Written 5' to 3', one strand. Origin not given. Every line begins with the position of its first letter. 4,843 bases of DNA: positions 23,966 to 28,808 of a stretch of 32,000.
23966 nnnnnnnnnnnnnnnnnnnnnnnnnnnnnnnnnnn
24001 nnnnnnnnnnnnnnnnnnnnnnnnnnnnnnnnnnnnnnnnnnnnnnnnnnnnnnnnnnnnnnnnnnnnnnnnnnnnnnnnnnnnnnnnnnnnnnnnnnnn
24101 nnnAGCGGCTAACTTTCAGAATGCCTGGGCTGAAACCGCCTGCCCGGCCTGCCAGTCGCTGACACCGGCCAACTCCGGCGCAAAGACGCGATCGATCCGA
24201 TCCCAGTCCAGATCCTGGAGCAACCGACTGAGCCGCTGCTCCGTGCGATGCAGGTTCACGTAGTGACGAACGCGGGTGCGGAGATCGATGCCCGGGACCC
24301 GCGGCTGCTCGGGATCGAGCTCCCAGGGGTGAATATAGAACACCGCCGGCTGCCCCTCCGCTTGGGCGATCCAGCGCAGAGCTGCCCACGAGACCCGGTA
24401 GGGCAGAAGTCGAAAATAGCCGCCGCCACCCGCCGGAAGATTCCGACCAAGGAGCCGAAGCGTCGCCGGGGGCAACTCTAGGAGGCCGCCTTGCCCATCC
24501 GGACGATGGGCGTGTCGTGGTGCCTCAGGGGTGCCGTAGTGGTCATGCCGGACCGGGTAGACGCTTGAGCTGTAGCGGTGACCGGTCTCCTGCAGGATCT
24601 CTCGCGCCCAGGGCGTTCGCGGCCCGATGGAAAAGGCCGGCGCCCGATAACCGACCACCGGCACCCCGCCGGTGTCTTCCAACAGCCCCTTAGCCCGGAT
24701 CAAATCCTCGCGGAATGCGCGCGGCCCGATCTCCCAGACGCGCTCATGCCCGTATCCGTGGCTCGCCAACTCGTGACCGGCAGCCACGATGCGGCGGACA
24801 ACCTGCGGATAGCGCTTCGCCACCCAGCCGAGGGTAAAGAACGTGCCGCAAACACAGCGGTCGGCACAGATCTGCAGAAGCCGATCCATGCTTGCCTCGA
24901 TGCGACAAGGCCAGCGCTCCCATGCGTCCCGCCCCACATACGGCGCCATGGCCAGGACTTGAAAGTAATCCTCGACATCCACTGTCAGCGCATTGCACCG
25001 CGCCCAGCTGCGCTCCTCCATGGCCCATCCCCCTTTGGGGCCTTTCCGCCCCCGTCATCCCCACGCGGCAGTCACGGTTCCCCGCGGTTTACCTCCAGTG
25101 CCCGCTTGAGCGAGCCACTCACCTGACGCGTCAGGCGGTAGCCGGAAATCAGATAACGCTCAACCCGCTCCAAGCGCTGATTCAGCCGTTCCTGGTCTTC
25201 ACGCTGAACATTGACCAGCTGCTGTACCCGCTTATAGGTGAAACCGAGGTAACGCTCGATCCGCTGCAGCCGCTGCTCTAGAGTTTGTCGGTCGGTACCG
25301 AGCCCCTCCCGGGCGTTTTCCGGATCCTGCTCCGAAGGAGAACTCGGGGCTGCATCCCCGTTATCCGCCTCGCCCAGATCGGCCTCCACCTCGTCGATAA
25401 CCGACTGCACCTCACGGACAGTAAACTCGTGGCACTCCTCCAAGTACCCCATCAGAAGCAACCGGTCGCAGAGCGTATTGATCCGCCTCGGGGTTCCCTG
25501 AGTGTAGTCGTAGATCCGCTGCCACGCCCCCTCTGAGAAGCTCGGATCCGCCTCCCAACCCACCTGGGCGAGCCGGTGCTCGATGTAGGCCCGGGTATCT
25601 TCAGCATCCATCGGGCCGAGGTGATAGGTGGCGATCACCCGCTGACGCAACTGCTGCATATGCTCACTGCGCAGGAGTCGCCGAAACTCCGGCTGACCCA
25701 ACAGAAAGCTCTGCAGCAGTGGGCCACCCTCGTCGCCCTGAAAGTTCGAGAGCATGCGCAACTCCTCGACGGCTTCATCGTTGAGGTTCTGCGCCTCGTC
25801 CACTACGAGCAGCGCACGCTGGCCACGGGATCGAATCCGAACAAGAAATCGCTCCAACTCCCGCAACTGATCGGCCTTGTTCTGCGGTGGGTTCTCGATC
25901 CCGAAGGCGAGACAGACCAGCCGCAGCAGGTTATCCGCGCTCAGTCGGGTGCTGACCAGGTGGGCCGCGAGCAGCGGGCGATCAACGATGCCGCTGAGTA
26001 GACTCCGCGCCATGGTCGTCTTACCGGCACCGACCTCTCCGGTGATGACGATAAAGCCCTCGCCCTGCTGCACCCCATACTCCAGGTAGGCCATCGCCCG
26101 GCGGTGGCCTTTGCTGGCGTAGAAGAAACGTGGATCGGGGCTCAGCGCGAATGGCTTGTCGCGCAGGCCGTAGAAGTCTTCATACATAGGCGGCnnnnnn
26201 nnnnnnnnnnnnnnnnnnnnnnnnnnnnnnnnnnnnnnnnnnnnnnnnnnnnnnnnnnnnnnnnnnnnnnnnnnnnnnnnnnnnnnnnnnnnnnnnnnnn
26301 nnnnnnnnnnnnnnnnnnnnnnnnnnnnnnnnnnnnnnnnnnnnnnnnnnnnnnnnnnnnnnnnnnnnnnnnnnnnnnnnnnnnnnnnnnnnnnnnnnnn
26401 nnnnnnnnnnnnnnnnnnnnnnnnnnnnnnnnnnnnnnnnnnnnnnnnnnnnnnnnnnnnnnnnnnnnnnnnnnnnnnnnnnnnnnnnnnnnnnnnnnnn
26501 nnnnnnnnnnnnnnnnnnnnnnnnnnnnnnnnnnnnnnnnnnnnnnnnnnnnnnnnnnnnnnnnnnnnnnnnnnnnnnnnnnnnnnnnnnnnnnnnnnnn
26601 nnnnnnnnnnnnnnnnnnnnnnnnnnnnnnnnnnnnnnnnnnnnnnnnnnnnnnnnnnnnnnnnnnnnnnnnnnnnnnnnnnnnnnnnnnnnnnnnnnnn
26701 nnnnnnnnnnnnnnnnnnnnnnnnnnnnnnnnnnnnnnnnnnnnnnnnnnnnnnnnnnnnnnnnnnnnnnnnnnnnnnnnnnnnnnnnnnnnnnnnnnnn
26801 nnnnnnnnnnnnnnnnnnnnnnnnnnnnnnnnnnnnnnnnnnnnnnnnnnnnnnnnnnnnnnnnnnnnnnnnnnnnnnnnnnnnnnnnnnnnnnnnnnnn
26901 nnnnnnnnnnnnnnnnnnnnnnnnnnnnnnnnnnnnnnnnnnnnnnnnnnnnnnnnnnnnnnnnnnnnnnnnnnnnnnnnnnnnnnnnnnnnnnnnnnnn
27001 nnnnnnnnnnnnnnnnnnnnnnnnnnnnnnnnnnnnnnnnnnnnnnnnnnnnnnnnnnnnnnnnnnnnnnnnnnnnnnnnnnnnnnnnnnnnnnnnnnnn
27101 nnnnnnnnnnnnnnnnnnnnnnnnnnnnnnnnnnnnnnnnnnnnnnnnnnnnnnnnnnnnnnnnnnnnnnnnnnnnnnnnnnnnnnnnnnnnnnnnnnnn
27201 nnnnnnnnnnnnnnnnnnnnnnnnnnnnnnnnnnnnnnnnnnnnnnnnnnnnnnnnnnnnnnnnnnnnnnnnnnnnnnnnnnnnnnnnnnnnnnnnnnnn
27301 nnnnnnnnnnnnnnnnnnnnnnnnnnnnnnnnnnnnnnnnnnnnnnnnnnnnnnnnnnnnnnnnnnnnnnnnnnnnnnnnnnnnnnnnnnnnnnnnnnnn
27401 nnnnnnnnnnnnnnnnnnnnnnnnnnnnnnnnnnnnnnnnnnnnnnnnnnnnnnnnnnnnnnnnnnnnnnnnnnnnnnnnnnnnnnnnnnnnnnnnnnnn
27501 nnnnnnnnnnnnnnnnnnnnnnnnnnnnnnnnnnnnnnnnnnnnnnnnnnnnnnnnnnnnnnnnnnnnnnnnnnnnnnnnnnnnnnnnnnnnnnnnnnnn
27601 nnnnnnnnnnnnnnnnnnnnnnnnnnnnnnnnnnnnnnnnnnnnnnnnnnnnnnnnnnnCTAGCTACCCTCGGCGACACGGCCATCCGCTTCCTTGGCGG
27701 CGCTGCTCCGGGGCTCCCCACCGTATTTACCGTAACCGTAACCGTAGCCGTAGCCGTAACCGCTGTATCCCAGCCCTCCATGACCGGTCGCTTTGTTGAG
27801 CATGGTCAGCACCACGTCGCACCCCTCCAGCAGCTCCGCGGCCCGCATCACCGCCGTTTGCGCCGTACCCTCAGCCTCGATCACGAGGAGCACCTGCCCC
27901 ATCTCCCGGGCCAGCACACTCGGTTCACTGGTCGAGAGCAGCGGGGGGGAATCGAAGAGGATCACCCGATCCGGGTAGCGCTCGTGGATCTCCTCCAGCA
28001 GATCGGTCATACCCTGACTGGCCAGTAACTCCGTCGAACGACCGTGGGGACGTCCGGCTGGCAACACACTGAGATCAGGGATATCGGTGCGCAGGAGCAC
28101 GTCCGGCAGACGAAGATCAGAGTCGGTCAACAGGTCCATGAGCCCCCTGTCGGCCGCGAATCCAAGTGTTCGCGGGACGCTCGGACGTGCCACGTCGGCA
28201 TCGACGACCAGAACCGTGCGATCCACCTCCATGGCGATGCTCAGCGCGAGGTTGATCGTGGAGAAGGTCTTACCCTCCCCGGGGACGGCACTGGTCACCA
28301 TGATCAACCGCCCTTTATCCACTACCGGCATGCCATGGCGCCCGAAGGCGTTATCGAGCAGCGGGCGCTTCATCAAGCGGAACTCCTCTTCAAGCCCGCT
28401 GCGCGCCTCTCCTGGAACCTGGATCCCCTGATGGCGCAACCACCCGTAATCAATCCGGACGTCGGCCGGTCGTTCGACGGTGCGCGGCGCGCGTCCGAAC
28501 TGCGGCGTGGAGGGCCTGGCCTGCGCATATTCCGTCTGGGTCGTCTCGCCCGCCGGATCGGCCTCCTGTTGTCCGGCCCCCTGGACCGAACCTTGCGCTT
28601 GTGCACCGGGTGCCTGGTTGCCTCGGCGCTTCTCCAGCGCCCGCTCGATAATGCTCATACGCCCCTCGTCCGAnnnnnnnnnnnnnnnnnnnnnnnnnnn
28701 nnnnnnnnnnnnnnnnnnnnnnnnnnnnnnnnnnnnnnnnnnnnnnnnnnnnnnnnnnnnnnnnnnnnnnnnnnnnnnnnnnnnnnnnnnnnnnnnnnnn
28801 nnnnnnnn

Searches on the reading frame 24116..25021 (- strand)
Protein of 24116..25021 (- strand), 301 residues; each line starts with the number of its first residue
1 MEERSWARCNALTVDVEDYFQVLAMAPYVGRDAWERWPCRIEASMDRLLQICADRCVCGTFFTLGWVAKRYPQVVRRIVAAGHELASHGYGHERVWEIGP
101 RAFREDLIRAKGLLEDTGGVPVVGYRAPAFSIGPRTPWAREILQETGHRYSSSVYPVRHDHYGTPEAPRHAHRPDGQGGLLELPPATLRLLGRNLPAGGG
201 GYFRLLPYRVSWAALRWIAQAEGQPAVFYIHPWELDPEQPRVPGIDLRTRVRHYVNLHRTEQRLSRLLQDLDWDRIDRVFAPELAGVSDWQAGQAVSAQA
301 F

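Call 6: search_protein_families(library=ncbifam, proteins=[window:24116-25021:-], max_evalue=0.001)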
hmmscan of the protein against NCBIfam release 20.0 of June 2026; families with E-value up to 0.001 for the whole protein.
window:24116-25021:- (301 aa): 7 families
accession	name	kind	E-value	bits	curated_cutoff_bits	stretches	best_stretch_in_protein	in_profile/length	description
TIGR03006.1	pepcterm_polyde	equivalog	3.9e-120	400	276.2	1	10-280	1-271/272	XrtA system polysaccharide deacetylase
TIGR04243.1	nodulat_NodB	equivalog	4.7e-12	45.8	240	1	47-128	19-101/197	chitooligosaccharide deacetylase NodB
NF045821.1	PgAcgDacpgdA1_Bac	equivalog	4.5e-11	42.1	400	1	48-121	106-179/282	peptidoglycan-N-acetylglucosamine deacetylase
TIGR02764.1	spore_ybaN_pdaB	equivalog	5.5e-11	42.6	237.4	1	45-129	21-105/191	polysaccharide deacetylase family sporulation protein PdaB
TIGR02873.1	spore_ylxY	hypoth_equivalog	8.4e-06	25.2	391.5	1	44-124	99-179/268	probable sporulation protein, polysaccharide deacetylase family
TIGR02884.1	spore_pdaA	equivalog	1.3e-05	25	298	1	46-121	53-128/224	delta-lactam-biosynthetic de-N-acetylase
TIGR03212.1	uraD_N-term-dom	equivalog_domain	4.9e-05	22.5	424.6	1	43-155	77-185/297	allantoinase PuuE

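Call 7: search_protein_families(library=pfam, proteins=[window:24116-25021:-], max_evalue=0.001)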
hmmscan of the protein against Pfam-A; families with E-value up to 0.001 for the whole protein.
window:24116-25021:- (301 aa): 2 families
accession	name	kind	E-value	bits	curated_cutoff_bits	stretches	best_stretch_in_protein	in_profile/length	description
PF11959.13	DUF3473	-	2.3e-52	176.8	29.6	1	152-280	1-129/130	Domain of unknown function (DUF3473)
PF01522.26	Polysacc_deac_1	-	1.5e-15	57.7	23.1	1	43-150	19-123/124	Polysaccharide deacetylase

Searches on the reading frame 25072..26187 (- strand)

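Call 6: search_protein_families(library=ncbifam, proteins=[window:25072-26187:-], max_evalue=0.001)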
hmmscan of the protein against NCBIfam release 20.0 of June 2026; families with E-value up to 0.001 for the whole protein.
window:25072-26187:- (371 aa): 2 families
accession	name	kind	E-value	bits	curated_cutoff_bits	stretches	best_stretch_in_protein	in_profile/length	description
TIGR03015.1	pepcterm_ATPase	hypoth_equivalog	2.2e-115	384.7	324.5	1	1-269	1-268/269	XrtA/PEP-CTERM system-associated ATPase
NF005638.0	PRK07399.1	subfamily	0.00045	19.4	230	0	99-142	103-146/317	DNA polymerase III subunit delta'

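Call 7: search_protein_families(library=pfam, proteins=[window:25072-26187:-], max_evalue=0.001)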
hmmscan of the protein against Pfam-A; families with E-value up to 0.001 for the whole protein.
window:25072-26187:- (371 aa): 9 families
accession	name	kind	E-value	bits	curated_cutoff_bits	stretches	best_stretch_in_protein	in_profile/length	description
PF13401.12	AAA_22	-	5.4e-25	88.6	27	1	41-172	3-130/130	AAA domain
PF13191.12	AAA_16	-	8.8e-08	33.3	32.6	1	34-152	15-161/167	AAA ATPase domain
PF13479.12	AAA_24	-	1.1e-05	25.8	27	1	46-201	5-141/195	AAA domain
PF09848.15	SLFN-g3_helicase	-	3.5e-05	23.7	24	1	46-139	4-95/354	Schlafen group 3, DNA/RNA helicase domain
PF20720.3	nSTAND3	-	7.1e-05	23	27.2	1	24-69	3-43/155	Novel STAND NTPase 3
PF05729.18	NACHT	-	0.00014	22.2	26.7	1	46-206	3-164/167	NACHT domain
PF13556.12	HTH_30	-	0.00061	20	27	1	295-328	21-54/59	PucR C-terminal helix-turn-helix domain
PF16526.10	CLZ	-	0.00063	20.5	26.7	1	294-344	20-70/71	C-terminal leucine zipper domain of cyclic nucleotide-gated channels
PF13173.12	AAA_14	-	0.00096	19.6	27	0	45-195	4-125/129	AAA domain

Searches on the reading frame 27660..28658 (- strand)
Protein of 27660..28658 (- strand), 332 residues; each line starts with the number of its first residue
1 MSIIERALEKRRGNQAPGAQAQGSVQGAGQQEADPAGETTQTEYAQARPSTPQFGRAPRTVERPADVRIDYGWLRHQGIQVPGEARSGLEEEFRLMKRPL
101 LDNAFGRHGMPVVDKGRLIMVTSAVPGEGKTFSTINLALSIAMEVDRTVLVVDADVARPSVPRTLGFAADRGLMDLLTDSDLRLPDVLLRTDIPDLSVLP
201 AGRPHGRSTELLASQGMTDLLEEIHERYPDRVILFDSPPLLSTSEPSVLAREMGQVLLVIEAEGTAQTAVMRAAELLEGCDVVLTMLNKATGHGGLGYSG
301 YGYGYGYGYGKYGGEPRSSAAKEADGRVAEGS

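Call 6: search_protein_families(library=ncbifam, proteins=[window:27660-28658:-], max_evalue=0.001)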
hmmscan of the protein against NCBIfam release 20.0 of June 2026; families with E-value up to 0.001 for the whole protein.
window:27660-28658:- (332 aa): 12 families
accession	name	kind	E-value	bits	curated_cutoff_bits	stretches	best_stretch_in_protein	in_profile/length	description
TIGR03018.1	pepcterm_TyrKin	hypoth_equivalog_domain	9e-77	257.1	230.65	1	82-288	4-207/207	XrtA-associated tyrosine autokinase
TIGR01007.1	eps_fam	subfamily_domain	1.4e-23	83.5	108.05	1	117-290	18-190/204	polysaccharide biosynthesis tyrosine autokinase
NF007350.0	PRK09841.1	equivalog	1.8e-19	69.3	1248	1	116-309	531-722/726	tyrosine-protein kinase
TIGR01005.1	eps_transp_fam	subfamily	1.9e-19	69.3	411.7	1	80-315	517-745/754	exopolysaccharide transport protein family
NF008568.0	PRK11519.1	equivalog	1.9e-18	66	1068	1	116-309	526-715/720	tyrosine-protein kinase Wzc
TIGR03029.1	EpsG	equivalog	3.3e-16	59.3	313.8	1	116-280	103-263/274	chain length determinant protein tyrosine kinase EpsG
TIGR01968.1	minD_bact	equivalog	5.3e-07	29.2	212.9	1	117-244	2-126/261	septum site-determining protein MinD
TIGR01969.1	minD_arch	subfamily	2.9e-06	26.7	201.75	1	117-282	1-160/251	cell division ATPase MinD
NF008669.0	PRK11670.1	equivalog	5.4e-06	25.6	348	1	118-171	109-161/369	iron-sulfur cluster carrier protein ApbC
NF041136.1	MrpORP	equivalog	0.00031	20.1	450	1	118-169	7-57/365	iron-sulfur cluster carrier protein MrpORP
NF047398.1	AAA_KGGVGR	domain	0.00036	20.9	90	1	126-204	12-102/190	KGGVGR-motif variant AAA ATPase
NF008079.0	PRK10818.1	equivalog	0.00039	19.8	508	1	117-241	3-125/270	septum site-determining protein MinD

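Call 7: search_protein_families(library=pfam, proteins=[window:27660-28658:-], max_evalue=0.001)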
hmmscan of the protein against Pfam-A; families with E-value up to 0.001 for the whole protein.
window:27660-28658:- (332 aa): 3 families
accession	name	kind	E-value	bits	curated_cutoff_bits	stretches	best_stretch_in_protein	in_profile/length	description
PF13614.12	AAA_31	-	2e-07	31.6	27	1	117-267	2-154/177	AAA domain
PF10609.15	ParA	-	2.7e-06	27.4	27.1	1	118-170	5-56/246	NUBPL iron-transfer P-loop NTPase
PF01656.29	CbiA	-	0.0007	20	25.4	1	119-162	1-43/125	CobQ/CobB/MinD/ParA nucleotide binding domain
